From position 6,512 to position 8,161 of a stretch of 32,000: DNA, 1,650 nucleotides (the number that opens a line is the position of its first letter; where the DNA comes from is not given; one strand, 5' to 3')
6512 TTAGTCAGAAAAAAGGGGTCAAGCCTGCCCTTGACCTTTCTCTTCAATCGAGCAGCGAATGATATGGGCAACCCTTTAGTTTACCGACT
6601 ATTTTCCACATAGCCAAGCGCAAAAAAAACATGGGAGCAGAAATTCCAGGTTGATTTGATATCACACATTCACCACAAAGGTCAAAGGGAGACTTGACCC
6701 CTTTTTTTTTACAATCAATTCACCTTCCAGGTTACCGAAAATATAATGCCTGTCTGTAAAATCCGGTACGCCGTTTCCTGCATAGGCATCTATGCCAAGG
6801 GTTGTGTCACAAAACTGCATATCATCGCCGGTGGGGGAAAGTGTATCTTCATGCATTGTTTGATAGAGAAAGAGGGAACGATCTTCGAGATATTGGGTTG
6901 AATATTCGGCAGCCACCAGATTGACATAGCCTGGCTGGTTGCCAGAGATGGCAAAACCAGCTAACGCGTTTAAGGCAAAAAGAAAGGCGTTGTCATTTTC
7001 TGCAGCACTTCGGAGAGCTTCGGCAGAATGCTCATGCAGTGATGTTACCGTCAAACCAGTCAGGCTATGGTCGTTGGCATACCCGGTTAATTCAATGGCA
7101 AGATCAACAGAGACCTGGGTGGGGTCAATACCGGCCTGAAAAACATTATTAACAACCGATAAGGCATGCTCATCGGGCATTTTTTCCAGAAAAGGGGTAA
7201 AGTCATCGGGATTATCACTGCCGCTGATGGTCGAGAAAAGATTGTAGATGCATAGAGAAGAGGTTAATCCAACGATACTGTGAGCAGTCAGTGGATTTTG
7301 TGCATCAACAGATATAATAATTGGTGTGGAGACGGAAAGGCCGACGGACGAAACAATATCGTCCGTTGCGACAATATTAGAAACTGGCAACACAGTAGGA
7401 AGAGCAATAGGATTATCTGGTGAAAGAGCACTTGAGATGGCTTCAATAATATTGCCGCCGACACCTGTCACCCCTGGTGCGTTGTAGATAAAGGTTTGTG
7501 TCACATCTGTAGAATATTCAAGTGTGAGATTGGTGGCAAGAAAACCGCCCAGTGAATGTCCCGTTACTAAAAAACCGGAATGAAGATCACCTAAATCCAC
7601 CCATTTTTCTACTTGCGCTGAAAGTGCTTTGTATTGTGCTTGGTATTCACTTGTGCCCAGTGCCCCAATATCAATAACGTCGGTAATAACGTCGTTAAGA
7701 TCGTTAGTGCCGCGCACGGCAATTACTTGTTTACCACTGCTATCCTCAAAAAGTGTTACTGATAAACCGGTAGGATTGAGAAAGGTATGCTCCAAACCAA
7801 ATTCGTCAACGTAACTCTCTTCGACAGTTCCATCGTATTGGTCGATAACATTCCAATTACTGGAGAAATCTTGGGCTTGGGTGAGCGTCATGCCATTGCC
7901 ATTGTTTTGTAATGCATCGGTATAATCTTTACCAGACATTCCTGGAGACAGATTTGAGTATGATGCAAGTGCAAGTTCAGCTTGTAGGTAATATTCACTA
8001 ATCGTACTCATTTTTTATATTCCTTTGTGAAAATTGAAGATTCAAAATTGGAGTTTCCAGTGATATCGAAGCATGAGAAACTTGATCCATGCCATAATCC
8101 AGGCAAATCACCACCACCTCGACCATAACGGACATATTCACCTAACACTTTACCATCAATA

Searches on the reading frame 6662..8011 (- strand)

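Call 5: search_protein_families(library=pfam, proteins=[window:6662-8011:-], max_evalue=0.01)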
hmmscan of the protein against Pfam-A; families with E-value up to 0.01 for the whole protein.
window:6662-8011:- (449 aa): 2 families
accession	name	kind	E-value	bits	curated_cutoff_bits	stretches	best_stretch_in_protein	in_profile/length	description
PF01764.32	Lipase_3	-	0.00096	19.5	22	0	124-169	43-87/140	Lipase (class 3)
PF12146.15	Hydrolase_4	-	0.0096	15.7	27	0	148-182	79-112/239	Serine aminopeptidase, S33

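Call 7: search_protein_families(library=ncbifam, proteins=[window:6662-8011:-], max_evalue=0.01)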
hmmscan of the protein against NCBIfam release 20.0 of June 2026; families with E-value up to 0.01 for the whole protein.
window:6662-8011:- (449 aa): 2 families
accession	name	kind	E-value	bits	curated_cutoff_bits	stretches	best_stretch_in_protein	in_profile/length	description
NF047388.1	SA1320_fam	subfamily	1.5e-06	27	230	1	96-179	4-84/644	SA1320 family protein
NF050089.1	i_nPHAscl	equivalog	0.0011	18.1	300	1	113-183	50-122/288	intracellular short-chain-length polyhydroxyalkanoate depolymerase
